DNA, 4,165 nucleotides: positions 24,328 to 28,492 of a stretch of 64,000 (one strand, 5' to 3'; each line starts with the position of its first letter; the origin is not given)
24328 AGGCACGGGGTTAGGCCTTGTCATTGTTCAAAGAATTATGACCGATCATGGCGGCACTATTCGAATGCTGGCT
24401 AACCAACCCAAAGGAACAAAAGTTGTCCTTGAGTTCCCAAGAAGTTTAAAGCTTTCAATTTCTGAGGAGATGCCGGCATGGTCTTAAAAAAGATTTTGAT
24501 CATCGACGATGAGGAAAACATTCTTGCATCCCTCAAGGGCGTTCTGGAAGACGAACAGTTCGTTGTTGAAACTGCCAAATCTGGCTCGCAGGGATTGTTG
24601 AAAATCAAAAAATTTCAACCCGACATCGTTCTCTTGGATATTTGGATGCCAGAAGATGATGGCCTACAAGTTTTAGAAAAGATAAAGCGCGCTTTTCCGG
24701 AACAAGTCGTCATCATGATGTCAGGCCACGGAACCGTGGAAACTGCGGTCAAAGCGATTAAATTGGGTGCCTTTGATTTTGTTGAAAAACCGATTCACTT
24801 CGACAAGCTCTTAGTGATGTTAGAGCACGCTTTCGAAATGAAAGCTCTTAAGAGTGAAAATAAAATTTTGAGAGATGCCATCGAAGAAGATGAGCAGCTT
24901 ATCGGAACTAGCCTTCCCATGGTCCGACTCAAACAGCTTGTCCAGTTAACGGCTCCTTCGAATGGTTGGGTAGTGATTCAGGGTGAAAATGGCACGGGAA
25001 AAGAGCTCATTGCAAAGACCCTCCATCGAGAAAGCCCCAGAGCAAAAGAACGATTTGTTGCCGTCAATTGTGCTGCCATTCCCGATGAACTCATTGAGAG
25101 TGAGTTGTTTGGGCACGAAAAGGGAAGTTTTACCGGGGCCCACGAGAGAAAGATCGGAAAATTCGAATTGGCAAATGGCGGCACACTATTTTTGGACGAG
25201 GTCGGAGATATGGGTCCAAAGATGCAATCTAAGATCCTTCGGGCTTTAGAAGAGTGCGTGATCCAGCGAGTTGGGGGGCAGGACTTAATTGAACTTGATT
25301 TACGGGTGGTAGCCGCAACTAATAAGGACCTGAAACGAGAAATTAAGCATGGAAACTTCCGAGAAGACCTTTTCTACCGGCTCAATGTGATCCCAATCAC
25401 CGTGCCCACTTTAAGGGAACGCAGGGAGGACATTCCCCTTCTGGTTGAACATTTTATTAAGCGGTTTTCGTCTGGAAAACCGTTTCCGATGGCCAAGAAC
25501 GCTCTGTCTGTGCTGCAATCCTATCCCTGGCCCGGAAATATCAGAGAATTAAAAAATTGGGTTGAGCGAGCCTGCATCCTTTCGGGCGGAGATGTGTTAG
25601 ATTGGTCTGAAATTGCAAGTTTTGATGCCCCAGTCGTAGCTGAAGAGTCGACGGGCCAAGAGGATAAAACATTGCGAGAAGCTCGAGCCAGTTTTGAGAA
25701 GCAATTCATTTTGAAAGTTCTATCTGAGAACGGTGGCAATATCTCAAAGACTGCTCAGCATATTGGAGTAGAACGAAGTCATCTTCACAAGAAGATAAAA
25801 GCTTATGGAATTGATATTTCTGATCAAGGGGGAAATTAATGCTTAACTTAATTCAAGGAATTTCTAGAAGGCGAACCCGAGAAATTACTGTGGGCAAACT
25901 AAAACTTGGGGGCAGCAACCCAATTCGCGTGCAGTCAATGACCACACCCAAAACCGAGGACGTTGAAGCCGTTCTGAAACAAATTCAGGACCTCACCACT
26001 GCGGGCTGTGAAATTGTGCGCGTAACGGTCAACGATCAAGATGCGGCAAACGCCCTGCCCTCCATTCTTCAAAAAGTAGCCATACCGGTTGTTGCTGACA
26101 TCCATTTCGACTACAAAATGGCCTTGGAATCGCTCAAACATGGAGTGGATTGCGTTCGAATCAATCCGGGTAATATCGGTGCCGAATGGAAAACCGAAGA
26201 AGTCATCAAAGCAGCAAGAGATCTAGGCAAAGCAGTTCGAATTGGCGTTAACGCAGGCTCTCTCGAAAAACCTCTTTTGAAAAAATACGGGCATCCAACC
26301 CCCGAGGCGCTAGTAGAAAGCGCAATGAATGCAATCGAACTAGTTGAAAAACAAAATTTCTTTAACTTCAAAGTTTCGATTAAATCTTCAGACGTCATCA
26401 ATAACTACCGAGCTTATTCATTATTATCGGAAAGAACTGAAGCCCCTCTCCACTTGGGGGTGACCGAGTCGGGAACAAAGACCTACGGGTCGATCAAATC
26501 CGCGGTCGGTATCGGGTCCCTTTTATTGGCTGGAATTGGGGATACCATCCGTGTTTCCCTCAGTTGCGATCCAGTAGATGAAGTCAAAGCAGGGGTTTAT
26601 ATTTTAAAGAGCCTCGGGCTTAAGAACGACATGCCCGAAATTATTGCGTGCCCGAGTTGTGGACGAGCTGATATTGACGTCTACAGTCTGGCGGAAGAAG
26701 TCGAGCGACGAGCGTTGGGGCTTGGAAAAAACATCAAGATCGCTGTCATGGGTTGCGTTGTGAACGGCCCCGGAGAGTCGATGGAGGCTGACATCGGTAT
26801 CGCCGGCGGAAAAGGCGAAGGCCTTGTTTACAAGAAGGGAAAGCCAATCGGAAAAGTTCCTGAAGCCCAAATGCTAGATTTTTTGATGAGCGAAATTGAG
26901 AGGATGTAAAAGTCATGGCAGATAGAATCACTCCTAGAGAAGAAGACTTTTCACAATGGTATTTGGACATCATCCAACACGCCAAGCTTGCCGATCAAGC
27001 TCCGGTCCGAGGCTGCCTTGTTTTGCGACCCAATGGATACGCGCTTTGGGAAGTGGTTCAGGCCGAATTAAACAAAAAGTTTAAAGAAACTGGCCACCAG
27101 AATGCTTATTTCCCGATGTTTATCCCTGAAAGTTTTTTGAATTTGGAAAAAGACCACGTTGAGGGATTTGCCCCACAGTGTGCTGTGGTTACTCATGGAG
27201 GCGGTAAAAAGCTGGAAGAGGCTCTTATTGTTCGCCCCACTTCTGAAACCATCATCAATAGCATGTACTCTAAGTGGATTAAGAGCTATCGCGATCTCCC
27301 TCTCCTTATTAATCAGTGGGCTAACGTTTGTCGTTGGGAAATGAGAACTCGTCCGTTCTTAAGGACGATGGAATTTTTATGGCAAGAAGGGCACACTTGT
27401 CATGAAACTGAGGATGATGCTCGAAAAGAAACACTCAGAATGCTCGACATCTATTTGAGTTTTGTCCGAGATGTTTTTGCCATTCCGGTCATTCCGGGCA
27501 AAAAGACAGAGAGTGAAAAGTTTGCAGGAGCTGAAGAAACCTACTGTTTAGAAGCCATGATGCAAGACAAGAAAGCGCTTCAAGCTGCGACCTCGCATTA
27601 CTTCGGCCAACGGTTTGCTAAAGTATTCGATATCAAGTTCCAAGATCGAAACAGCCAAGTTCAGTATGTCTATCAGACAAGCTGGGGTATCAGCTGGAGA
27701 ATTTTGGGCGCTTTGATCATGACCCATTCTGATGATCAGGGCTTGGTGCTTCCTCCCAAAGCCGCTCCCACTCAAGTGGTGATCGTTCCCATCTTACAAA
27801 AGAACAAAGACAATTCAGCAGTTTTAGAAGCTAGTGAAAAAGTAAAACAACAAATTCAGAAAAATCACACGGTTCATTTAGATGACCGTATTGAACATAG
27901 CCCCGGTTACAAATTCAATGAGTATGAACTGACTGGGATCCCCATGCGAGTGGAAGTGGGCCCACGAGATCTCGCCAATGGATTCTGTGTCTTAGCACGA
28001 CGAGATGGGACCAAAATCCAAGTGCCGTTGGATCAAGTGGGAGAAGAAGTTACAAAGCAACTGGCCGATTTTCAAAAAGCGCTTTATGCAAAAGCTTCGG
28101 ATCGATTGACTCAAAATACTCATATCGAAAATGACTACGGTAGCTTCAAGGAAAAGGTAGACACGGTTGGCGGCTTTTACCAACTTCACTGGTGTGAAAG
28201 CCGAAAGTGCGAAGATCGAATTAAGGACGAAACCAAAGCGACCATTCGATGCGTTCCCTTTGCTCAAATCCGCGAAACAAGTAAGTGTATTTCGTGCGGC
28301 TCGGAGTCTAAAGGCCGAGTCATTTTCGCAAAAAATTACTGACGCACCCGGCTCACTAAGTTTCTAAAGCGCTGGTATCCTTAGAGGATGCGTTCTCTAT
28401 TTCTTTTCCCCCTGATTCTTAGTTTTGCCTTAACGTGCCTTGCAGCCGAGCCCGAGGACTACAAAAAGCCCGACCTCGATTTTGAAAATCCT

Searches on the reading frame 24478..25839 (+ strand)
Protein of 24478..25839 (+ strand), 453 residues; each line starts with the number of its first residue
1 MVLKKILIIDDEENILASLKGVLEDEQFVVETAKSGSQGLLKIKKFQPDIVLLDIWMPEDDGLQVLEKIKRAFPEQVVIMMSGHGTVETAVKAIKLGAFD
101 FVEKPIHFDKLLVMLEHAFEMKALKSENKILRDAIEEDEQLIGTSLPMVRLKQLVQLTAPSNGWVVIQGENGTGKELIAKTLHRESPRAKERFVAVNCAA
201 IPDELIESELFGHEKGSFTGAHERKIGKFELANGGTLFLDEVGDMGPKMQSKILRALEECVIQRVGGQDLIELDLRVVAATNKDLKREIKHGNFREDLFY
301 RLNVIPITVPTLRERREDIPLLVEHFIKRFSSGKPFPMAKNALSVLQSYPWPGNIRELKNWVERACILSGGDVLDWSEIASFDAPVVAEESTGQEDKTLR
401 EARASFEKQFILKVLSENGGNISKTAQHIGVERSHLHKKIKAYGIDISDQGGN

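Call 27: search_protein_families(library=pfam, proteins=[window:24478-25839:+], max_evalue=0.001)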
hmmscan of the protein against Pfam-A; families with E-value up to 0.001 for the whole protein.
window:24478-25839:+ (453 aa): 8 families
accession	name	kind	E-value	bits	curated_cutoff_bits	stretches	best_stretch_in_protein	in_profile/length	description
PF00158.32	Sigma54_activat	-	1.5e-67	227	20.2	1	141-307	1-167/168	Sigma-54 interaction domain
PF00072.30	Response_reg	-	1.2e-30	106.3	30.2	1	6-115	1-110/111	Response regulator receiver domain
PF25601.1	AAA_lid_14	-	1.3e-22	79.9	27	1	313-380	1-71/87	AAA+ ATPase lid domain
PF14532.12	Sigma54_activ_2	-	1.1e-17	65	25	1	142-312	1-138/138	Sigma-54 interaction domain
PF02954.25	HTH_8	-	5.7e-10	39.2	22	1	404-443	3-42/42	Bacterial regulatory protein, Fis family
PF07728.20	AAA_5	-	1.6e-05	25.3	22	1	165-283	2-123/139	AAA domain (dynein-related subfamily)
PF01078.27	Mg_chelatase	-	0.00016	21.6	20.3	0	152-282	12-157/207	Magnesium chelatase, subunit ChlI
PF00004.35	AAA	-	0.00059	20.7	21.2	0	166-286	2-111/131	ATPase family associated with various cellular activities (AAA)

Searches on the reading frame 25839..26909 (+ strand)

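Call 27: search_protein_families(library=pfam, proteins=[window:25839-26909:+], max_evalue=0.001)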
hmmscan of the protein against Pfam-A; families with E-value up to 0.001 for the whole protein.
window:25839-26909:+ (356 aa): 1 family
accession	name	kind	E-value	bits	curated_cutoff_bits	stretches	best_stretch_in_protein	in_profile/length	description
PF04551.19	GcpE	-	3.1e-144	480.6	32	1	13-354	1-342/343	GcpE protein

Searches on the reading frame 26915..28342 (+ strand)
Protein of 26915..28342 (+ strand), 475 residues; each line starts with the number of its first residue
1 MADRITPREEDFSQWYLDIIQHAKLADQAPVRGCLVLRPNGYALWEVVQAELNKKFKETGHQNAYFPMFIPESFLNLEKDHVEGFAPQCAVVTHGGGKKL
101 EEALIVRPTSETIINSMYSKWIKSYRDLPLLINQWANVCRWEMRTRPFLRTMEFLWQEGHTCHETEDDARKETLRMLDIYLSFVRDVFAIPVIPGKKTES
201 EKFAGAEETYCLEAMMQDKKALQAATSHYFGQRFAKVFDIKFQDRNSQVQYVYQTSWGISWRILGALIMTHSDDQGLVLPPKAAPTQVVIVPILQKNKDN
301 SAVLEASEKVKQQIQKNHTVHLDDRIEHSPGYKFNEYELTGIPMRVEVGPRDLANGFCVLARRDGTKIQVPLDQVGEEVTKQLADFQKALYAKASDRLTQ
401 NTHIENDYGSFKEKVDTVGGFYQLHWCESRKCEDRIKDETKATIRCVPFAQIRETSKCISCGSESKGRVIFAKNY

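Call 27: search_protein_families(library=pfam, proteins=[window:26915-28342:+], max_evalue=0.001)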
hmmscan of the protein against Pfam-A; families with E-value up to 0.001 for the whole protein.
window:26915-28342:+ (475 aa): 3 families
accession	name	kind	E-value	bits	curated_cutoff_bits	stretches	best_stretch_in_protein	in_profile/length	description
PF09180.16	ProRS-C_1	-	1.6e-21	76.6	31.5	1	410-475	3-71/71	Prolyl-tRNA synthetase, C-terminal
PF00587.30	tRNA-synt_2b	-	5e-20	72.7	29.3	1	100-268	7-176/179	tRNA synthetase class II core domain (G, H, P, S and T)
PF03129.25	HGTP_anticodon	-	9.1e-15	55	21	1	287-381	1-93/94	Anticodon binding domain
